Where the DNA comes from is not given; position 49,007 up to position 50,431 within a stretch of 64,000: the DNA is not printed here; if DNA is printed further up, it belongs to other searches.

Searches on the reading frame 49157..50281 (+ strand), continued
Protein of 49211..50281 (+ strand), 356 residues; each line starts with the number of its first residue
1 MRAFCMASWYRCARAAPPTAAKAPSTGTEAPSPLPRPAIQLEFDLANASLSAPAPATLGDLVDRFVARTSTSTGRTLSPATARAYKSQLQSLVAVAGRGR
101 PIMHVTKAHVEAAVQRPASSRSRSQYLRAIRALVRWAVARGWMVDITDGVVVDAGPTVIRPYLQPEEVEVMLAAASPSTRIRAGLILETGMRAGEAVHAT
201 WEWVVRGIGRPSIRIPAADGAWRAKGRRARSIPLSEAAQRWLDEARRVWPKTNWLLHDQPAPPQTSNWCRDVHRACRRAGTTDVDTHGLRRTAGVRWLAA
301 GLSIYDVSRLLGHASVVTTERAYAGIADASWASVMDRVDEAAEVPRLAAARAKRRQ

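Call 45: find_encoding_contigs(protein=P0027, flank=10000, max_places=2)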
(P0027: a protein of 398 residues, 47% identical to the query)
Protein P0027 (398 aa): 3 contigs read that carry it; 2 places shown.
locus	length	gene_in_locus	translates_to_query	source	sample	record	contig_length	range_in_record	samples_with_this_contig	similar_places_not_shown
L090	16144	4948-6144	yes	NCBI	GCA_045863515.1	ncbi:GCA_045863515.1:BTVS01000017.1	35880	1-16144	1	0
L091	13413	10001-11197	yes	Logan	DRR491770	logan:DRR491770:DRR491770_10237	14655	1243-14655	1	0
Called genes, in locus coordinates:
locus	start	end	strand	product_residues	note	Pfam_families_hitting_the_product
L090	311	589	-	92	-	-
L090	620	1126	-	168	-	PF15943:YdaS_toxin (weak)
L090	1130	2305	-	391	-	-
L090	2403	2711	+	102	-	PF12844:HTH_19 (weak), PF13443:HTH_26, PF13560:HTH_31, PF01381:HTH_3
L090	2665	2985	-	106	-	-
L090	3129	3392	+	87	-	-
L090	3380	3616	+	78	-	-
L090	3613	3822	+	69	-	-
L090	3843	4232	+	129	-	PF08299:Bac_DnaA_C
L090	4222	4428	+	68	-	-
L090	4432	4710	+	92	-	-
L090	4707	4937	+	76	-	-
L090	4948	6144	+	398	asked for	PF00589:Phage_integrase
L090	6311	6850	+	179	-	-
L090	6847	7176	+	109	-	-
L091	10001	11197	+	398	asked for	PF00589:Phage_integrase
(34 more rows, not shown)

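Call 51: find_encoding_contigs(protein=P0002, flank=10000, max_places=2)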
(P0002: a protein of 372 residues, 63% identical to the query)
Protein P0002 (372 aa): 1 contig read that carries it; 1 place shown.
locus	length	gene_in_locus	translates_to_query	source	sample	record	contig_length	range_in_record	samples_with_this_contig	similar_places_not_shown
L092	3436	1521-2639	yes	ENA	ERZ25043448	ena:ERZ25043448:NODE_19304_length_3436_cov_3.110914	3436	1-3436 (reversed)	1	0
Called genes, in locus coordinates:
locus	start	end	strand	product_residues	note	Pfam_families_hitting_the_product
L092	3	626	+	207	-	?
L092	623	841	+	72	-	-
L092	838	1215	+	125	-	-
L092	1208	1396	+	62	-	-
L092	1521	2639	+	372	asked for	PF00589:Phage_integrase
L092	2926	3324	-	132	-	-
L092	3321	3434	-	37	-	?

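Call 52: find_encoding_contigs(protein=P0007, flank=10000, max_places=2)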
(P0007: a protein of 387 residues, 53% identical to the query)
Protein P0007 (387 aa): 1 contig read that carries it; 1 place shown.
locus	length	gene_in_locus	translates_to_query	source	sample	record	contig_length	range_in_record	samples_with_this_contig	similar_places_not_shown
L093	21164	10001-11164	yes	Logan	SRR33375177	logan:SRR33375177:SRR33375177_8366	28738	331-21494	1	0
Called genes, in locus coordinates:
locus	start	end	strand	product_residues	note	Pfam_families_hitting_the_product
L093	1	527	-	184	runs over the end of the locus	-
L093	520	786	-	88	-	-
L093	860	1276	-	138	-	-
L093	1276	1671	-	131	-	-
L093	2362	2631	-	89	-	-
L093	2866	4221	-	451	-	-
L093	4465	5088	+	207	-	PF13560:HTH_31, PF01381:HTH_3, PF12844:HTH_19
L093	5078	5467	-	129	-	-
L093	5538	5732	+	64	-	-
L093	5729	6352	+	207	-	-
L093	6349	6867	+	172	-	-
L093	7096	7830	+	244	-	PF04404:ERF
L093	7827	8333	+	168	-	-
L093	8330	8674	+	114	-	-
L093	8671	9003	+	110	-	-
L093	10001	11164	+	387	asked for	PF00589:Phage_integrase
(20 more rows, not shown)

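Call 53: find_encoding_contigs(protein=P0015, flank=10000, max_places=2)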
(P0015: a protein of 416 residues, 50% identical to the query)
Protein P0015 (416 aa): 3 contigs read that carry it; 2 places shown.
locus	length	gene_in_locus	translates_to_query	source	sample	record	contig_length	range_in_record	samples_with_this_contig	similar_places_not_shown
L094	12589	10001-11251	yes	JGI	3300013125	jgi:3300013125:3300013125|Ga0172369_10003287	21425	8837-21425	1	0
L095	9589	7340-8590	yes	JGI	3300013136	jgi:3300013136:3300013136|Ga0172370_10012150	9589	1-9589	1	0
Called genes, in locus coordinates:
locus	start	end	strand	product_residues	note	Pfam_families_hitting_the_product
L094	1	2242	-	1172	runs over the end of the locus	PF00176:SNF2-rel_dom, PF00270:DEAD, PF04851:ResIII, PF00271:Helicase_C, PF13020:NOV_C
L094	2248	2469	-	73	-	PF12728:HTH_17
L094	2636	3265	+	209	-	PF22977:WHD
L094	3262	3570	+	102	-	-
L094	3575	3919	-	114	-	PF13560:HTH_31, PF01381:HTH_3, PF13443:HTH_26 (weak)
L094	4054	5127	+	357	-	-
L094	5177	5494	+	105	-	-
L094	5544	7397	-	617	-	PF02195:ParB_N (weak)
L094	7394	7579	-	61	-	-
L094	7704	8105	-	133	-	-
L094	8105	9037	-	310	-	PF08401:ArdcN, PF18818:MPTase-PolyVal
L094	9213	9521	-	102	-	-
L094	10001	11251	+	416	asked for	PF00589:Phage_integrase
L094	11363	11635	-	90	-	-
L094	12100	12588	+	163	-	?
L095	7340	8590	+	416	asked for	PF00589:Phage_integrase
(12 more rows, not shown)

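Call 66: list_cluster_members(proteins=[P0001, P0002, P0003, P0017])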
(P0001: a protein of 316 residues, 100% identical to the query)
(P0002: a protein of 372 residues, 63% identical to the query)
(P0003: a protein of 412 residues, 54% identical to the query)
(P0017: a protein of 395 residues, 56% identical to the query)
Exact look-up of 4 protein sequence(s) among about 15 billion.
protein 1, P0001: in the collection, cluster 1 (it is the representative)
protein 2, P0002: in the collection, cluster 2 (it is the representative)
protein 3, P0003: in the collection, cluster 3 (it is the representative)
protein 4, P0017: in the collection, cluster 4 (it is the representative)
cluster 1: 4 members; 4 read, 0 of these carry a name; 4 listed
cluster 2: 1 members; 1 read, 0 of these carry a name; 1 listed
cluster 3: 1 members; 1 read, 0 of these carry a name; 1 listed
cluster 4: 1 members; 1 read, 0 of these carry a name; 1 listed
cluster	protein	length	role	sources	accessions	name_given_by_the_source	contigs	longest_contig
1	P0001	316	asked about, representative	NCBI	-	-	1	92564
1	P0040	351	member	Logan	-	-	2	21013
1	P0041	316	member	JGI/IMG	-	-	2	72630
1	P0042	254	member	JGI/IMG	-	-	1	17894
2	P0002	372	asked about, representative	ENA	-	-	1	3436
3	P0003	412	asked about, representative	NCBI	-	-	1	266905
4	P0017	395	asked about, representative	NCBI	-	-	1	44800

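Call 68: find_encoding_contigs(protein=P0040, flank=10000, max_places=4)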
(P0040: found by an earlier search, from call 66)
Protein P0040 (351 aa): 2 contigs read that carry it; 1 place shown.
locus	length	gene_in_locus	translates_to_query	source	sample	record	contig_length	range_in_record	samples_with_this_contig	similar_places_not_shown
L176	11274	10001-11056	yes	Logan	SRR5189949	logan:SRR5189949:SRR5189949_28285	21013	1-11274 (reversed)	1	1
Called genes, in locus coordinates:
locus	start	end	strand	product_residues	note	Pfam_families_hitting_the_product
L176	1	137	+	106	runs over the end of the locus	-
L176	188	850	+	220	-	-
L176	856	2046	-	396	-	-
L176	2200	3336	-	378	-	-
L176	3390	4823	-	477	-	PF04865:Baseplate_J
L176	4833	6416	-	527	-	-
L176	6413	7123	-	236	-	-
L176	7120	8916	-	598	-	-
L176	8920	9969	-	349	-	-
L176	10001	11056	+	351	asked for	PF02899:Phage_int_SAM_1 (faint), PF00589:Phage_integrase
